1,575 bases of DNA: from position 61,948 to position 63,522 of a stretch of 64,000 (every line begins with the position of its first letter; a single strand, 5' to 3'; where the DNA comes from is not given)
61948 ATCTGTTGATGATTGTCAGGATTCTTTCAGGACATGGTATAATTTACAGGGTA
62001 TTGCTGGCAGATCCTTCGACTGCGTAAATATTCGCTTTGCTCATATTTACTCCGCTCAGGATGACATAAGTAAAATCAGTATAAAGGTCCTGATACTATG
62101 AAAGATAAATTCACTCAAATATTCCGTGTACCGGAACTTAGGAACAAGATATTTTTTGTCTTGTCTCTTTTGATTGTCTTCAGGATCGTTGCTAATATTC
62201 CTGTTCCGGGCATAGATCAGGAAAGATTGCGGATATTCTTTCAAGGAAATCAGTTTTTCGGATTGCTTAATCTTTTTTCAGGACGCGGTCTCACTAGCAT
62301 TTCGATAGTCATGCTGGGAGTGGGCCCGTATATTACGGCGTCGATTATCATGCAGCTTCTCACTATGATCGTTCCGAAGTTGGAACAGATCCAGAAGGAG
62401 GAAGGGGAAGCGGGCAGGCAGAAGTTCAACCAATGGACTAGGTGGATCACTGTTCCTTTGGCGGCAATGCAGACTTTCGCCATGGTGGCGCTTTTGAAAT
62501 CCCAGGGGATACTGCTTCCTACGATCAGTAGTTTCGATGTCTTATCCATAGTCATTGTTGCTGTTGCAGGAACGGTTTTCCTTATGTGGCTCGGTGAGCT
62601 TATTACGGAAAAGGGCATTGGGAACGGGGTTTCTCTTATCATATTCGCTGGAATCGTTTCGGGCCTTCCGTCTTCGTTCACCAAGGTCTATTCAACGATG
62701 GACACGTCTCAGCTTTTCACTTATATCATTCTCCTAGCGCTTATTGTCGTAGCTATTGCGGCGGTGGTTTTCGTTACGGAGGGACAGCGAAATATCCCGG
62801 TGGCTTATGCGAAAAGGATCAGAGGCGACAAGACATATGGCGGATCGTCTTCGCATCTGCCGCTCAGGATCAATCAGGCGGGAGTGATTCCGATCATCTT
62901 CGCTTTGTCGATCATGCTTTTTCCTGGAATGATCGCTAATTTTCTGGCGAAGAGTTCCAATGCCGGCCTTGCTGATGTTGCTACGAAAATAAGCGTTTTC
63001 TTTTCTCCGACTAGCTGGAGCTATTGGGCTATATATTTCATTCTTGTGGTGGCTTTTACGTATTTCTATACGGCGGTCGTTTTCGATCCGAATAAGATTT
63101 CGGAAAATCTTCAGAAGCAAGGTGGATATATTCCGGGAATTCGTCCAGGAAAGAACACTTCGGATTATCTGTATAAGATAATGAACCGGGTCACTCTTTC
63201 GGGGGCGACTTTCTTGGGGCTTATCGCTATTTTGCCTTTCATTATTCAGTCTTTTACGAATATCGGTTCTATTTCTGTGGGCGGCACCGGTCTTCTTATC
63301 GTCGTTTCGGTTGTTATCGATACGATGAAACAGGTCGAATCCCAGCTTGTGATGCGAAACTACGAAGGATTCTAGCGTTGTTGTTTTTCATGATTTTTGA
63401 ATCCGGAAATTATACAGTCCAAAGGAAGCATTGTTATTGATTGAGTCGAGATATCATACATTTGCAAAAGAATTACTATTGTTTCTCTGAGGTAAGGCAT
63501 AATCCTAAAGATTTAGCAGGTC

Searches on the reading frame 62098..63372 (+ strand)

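Call 67: search_protein_families(library=pfam, proteins=[window:62098-63372:+], max_evalue=0.00001)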
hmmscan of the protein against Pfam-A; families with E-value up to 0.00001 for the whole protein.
window:62098-63372:+ (425 aa): 1 family
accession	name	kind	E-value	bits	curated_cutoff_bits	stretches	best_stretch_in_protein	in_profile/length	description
PF00344.25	SecY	-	2.1e-112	375.9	32.2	1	69-410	1-306/306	SecY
